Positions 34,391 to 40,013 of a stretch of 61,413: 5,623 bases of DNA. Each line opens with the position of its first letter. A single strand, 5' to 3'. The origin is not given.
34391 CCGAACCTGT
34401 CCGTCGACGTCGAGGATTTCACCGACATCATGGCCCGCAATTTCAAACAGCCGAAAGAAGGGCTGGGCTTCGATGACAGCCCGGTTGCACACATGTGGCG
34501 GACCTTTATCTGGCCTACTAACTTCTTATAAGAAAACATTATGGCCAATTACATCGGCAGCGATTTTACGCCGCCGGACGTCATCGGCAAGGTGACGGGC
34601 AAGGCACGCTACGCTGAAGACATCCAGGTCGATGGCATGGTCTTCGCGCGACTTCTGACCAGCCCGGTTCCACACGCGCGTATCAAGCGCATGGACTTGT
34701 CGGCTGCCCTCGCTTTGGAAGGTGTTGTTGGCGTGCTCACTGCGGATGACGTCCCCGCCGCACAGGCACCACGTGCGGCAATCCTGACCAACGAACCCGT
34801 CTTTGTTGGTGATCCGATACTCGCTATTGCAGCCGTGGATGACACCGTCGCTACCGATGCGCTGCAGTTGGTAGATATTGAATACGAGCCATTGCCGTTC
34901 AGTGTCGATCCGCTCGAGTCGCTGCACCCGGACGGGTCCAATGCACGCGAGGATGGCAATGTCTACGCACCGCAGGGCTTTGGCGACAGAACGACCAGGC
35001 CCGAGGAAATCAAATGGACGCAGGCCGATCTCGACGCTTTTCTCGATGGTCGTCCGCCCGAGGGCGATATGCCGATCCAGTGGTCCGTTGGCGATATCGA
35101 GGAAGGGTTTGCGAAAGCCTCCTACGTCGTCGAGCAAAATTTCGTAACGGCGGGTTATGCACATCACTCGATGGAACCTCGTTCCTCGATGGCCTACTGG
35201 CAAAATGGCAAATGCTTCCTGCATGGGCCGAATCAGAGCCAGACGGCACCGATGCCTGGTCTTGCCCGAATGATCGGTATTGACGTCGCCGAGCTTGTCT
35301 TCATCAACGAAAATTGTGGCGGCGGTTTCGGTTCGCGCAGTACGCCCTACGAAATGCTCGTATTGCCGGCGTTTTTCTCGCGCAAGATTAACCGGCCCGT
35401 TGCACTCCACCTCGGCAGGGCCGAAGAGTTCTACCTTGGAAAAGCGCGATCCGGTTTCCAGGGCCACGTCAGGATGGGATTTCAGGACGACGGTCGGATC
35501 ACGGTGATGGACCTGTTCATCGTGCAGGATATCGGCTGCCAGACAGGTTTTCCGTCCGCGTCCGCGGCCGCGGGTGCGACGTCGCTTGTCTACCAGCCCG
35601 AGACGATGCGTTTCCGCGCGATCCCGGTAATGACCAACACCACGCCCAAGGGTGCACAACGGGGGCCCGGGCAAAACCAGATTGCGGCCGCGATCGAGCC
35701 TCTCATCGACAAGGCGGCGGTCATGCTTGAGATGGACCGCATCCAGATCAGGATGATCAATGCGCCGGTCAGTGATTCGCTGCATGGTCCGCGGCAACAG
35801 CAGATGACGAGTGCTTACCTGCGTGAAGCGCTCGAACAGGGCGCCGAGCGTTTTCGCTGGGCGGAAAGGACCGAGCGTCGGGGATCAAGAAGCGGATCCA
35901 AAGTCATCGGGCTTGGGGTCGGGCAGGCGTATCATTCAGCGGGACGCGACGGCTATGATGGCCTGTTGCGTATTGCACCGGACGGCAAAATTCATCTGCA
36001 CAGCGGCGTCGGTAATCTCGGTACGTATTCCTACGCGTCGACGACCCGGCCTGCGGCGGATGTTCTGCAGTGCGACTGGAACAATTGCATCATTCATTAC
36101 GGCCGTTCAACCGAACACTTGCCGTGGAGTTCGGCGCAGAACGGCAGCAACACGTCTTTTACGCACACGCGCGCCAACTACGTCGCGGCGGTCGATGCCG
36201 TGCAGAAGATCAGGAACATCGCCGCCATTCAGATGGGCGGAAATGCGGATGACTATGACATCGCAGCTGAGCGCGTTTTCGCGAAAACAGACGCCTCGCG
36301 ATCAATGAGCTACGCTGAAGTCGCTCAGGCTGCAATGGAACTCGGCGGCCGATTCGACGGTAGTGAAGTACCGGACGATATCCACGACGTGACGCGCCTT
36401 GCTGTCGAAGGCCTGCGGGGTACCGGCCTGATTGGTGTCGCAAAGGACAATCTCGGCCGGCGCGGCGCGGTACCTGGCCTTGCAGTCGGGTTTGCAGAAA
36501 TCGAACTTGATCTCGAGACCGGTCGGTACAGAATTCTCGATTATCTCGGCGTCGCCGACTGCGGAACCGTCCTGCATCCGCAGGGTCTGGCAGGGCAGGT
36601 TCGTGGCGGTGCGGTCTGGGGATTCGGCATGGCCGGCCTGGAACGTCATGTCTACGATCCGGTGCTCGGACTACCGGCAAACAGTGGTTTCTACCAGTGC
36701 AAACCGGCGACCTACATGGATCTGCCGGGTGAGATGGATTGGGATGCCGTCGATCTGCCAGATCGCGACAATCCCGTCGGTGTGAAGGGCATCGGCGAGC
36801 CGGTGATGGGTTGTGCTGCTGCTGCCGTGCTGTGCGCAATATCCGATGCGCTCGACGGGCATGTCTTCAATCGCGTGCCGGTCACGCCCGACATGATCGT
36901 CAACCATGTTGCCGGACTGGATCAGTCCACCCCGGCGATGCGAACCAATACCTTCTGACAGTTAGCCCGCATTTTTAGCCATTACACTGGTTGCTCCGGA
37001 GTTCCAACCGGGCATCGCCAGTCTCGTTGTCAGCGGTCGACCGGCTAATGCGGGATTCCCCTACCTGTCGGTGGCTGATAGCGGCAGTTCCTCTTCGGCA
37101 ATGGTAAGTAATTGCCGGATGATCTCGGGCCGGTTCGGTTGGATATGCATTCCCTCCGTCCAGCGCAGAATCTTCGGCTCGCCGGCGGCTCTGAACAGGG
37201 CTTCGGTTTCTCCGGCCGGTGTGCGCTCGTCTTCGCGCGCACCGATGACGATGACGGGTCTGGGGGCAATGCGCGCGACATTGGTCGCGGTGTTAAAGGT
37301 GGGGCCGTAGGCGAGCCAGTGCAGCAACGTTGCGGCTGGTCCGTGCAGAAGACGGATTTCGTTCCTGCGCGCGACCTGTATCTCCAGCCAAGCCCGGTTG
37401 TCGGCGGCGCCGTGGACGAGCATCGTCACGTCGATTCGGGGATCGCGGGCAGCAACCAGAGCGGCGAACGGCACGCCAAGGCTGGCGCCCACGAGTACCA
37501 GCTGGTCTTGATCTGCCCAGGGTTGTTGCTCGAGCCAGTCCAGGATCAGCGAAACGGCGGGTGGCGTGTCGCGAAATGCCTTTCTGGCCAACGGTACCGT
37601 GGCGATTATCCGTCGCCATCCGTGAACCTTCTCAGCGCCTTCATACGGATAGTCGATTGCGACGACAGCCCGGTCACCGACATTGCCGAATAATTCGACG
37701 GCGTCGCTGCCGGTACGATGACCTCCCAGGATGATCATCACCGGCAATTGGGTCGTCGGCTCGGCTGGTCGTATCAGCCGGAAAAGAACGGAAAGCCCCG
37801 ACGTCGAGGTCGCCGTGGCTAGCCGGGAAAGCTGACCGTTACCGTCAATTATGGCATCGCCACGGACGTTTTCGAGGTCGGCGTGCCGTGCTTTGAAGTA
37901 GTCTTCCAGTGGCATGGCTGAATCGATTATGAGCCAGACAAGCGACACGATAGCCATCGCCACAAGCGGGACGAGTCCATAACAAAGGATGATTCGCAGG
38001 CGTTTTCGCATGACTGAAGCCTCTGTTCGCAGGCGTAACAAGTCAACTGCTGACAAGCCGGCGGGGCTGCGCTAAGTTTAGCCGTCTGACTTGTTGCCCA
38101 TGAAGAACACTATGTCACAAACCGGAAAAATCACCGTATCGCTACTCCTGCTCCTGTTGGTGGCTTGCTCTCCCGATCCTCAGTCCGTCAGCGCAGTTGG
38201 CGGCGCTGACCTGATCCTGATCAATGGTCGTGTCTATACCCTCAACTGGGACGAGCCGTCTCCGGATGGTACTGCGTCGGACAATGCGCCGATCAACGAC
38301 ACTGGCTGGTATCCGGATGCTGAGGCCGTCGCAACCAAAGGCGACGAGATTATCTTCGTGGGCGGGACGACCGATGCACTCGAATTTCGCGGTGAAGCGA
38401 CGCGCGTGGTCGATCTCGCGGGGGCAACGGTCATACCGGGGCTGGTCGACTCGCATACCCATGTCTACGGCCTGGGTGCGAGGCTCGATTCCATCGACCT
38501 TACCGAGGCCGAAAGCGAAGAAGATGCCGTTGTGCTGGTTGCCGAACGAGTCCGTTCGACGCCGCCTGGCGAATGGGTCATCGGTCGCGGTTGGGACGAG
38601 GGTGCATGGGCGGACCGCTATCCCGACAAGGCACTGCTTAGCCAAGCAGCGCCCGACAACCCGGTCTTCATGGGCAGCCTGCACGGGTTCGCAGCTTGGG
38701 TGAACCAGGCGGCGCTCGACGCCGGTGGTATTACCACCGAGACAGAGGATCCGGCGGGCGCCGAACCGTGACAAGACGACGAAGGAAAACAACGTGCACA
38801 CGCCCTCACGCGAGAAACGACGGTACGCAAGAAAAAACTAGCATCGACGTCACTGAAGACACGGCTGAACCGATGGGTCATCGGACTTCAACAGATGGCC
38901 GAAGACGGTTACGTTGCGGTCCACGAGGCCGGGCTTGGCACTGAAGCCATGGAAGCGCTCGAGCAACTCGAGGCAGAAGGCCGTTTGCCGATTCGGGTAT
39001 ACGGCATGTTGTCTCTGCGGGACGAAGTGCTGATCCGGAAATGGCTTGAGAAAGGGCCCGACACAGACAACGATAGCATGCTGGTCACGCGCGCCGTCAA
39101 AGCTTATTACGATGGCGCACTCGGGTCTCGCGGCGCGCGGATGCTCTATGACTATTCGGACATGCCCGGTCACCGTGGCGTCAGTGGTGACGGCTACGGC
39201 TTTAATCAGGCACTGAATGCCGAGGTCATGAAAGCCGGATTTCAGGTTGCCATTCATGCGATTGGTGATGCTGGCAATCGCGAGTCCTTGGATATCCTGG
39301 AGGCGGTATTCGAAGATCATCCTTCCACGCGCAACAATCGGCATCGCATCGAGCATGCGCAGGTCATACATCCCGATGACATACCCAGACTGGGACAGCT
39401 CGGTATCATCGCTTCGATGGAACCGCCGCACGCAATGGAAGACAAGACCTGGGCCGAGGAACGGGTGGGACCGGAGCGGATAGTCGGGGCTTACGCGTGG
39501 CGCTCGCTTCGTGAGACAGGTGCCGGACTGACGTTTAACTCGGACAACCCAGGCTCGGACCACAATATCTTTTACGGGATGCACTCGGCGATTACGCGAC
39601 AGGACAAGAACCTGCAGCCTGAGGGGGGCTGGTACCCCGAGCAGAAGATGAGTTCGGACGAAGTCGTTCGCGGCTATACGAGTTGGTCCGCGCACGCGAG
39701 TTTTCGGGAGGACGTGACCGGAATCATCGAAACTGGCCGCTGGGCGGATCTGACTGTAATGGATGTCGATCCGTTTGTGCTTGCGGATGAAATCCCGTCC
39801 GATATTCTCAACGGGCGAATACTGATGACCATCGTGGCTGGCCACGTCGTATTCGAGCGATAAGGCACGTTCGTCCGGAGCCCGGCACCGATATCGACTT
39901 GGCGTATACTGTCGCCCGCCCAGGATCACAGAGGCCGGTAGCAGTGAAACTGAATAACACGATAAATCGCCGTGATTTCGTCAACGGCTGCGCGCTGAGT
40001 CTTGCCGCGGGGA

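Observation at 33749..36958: Tat-signal HD-domain protein paired with an orphan molybdopterin (XDH-family) large subunit, with no FeS or FAD partner genes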

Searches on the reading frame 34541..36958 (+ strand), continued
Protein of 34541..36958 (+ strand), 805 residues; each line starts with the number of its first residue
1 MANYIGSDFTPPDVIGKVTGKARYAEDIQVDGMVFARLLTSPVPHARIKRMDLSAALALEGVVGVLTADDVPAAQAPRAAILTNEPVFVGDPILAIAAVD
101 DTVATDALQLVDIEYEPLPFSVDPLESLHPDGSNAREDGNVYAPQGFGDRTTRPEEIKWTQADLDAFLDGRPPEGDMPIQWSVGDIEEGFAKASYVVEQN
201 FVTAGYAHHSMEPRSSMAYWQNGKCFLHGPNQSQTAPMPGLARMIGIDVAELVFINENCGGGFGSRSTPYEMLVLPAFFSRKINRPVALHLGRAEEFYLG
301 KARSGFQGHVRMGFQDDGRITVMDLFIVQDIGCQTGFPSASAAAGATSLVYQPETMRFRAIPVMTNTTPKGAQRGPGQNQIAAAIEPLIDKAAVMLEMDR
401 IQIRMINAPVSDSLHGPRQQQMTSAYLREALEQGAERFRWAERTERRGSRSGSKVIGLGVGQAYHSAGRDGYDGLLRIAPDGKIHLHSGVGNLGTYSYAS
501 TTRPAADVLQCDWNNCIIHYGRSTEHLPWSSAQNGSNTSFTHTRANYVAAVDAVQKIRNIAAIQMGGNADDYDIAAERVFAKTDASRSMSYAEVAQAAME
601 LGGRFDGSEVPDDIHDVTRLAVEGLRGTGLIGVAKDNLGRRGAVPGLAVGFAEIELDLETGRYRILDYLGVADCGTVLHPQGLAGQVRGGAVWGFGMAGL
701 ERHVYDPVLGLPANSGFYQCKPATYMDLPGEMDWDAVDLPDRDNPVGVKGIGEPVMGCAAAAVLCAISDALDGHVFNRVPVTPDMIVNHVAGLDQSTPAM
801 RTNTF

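Call 52: find_encoding_contigs(protein=P0138, flank=6000, max_places=1)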
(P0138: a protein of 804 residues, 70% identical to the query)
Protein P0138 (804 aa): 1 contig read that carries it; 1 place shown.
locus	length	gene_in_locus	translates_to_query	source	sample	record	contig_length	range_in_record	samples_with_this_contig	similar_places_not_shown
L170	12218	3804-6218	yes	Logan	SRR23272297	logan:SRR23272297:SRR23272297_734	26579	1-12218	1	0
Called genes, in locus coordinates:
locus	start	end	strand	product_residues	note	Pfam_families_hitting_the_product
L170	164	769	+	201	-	PF02627:CMD (weak)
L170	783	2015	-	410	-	PF00266:Aminotran_5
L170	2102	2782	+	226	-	PF01557:FAA_hydrolase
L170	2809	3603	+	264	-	PF01966:HD (weak)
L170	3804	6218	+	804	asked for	PF01315:Ald_Xan_dh_C, PF02738:MoCoBD_1, PF20256:MoCoBD_2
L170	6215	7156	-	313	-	PF00326:Peptidase_S9 (weak)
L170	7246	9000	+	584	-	PF07969:Amidohydro_3, PF01979:Amidohydro_1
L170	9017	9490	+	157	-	PF07883:Cupin_2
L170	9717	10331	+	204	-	PF04893:Yip1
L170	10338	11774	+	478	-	PF00115:COX1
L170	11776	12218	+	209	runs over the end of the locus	PF02433:FixO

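Call 53: find_encoding_contigs(protein=P0140, flank=6000, max_places=1)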
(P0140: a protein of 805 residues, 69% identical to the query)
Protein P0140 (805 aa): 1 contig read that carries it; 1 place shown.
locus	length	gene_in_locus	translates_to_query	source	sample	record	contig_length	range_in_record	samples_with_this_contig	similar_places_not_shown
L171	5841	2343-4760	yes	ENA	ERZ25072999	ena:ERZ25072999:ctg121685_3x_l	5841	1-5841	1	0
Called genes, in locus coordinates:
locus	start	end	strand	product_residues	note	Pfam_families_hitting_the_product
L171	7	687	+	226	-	PF01557:FAA_hydrolase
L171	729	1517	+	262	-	-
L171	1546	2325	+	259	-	-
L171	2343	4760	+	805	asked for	PF01315:Ald_Xan_dh_C, PF02738:MoCoBD_1, PF20256:MoCoBD_2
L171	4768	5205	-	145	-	PF00571:CBS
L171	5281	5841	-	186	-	?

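Call 54: find_encoding_contigs(protein=P0131, flank=6000, max_places=1)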
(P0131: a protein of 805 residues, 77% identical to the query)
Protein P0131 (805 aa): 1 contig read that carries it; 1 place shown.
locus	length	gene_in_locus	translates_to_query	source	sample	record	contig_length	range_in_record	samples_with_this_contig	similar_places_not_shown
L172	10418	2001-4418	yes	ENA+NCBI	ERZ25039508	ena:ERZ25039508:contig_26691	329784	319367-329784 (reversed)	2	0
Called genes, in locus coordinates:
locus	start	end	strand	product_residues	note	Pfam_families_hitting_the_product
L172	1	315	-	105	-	?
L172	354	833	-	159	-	-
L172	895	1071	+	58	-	PF01557:FAA_hydrolase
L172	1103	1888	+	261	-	-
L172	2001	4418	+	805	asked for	PF01315:Ald_Xan_dh_C, PF02738:MoCoBD_1, PF20256:MoCoBD_2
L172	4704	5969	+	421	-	PF16697:Yop-YscD_cpl, PF00498:FHA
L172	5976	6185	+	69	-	-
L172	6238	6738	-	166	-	PF00571:CBS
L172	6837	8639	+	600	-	PF07969:Amidohydro_3, PF01979:Amidohydro_1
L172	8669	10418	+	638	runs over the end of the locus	PF01266:DAO (weak), PF13450:NAD_binding_8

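Call 70: list_cluster_members(proteins=[window:34541-36958:+, window:33749-34531:+, P0003, P0122])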
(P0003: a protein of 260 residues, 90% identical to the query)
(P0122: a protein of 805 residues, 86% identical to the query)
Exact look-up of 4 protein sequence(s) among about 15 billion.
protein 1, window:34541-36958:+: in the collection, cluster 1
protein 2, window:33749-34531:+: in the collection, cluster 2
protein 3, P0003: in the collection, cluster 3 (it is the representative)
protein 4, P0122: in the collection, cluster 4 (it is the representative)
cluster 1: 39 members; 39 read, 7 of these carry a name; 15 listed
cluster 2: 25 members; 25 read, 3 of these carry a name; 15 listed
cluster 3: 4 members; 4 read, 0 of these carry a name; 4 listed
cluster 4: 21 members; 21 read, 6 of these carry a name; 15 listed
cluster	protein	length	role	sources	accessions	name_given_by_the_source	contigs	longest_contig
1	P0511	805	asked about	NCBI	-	-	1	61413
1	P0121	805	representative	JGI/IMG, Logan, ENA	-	-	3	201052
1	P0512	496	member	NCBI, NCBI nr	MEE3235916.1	MAG: molybdopterin cofactor-binding domain-containing protein, partial [Pseudomonadota ... | molybdopterin cofactor-binding domain-containing protein [Pseudomonadota bacterium]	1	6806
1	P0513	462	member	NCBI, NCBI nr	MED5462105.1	MAG: xanthine dehydrogenase family protein, partial [Pseudomonadota bacterium] | xanthine dehydrogenase family protein [Pseudomonadota bacterium]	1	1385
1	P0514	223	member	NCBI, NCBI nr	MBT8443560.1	MAG: molybdopterin-dependent oxidoreductase, partial [Gammaproteobacteria bacterium] | molybdopterin-dependent oxidoreductase [Gammaproteobacteria bacterium]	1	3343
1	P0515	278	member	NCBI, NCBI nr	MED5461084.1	MAG: molybdopterin cofactor-binding domain-containing protein, partial [Pseudomonadota ... | molybdopterin cofactor-binding domain-containing protein [Pseudomonadota bacterium]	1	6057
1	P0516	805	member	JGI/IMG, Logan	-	CO/xanthine dehydrogenase Mo-binding subunit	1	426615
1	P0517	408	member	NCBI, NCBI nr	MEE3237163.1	MAG: molybdopterin cofactor-binding domain-containing protein, partial [Pseudomonadota ... | molybdopterin cofactor-binding domain-containing protein [Pseudomonadota bacterium]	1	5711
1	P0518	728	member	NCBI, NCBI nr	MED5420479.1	MAG: xanthine dehydrogenase family protein molybdopterin-binding subunit, partial ... | xanthine dehydrogenase family protein molybdopterin-binding subunit [Pseudomonadota ...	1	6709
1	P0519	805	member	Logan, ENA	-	-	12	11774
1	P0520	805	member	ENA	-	-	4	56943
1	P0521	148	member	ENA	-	-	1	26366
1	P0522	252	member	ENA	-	-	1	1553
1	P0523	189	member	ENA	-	-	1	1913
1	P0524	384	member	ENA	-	-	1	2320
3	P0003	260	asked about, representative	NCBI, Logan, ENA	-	-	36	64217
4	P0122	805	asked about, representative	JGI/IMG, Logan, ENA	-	-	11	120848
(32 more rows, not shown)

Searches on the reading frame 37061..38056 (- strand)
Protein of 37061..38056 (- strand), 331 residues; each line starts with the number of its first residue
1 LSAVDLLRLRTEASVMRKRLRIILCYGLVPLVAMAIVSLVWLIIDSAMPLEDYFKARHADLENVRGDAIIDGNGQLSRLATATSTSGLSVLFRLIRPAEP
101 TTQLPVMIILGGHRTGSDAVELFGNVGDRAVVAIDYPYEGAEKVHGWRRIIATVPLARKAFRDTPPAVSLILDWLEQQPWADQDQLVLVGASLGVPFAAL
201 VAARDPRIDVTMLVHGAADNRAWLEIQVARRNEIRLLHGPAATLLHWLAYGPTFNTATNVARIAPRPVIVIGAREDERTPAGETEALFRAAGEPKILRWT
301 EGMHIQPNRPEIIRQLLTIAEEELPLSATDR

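Call 3: search_protein_families(library=pfam, proteins=[window:37061-38056:-], max_evalue=0.01)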
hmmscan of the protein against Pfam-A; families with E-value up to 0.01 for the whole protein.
window:37061-38056:- (331 aa): 3 families
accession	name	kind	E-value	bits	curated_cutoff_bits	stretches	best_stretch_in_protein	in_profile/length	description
PF00326.27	Peptidase_S9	-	9.8e-05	22.4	22.6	1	172-290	52-169/213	Prolyl oligopeptidase family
PF12715.13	Abhydrolase_7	-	0.0023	17.6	21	1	170-271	211-311/388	Abhydrolase family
PF01738.24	DLH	-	0.0068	16.5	21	0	172-227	85-130/217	Dienelactone hydrolase family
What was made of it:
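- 37061..38056 (-): Alpha/beta hydrolase, convergent to the Mo gene; marks the downstream edge of the unit. Weak Pfam Peptidase_S9/DLH matches (call 3).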

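Call 40: search_protein_families(library=ncbifam, proteins=[window:37061-38056:-], max_evalue=0.001)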
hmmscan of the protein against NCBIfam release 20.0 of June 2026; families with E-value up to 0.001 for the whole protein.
window:37061-38056:- (331 aa): 0 families

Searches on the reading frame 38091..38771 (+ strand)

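Call 3: search_protein_families(library=pfam, proteins=[window:38091-38771:+], max_evalue=0.01)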
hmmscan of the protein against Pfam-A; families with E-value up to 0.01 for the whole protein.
window:38091-38771:+ (226 aa): 1 family
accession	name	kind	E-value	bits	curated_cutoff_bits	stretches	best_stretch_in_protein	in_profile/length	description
PF07969.17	Amidohydro_3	-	8.6e-30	105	29.7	1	105-224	1-124/472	Amidohydrolase family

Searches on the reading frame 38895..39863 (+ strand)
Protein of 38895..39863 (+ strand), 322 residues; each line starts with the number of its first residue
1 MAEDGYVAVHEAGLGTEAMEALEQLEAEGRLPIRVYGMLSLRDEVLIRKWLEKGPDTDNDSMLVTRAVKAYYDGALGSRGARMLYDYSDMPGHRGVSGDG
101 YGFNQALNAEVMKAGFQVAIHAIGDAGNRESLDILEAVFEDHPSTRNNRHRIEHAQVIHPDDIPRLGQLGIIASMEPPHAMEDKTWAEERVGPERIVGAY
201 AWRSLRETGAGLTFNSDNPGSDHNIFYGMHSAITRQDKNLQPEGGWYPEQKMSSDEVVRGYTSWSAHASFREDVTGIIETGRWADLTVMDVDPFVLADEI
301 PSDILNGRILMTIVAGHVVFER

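Call 3: search_protein_families(library=pfam, proteins=[window:38895-39863:+], max_evalue=0.01)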
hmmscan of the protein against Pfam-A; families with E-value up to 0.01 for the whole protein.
window:38895-39863:+ (322 aa): 2 families
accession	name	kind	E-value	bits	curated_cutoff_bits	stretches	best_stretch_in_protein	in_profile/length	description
PF07969.17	Amidohydro_3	-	5.1e-49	168.5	29.7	1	2-320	169-472/472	Amidohydrolase family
PF01979.26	Amidohydro_1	-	3.4e-09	36.8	25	1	107-319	140-345/345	Amidohydrolase family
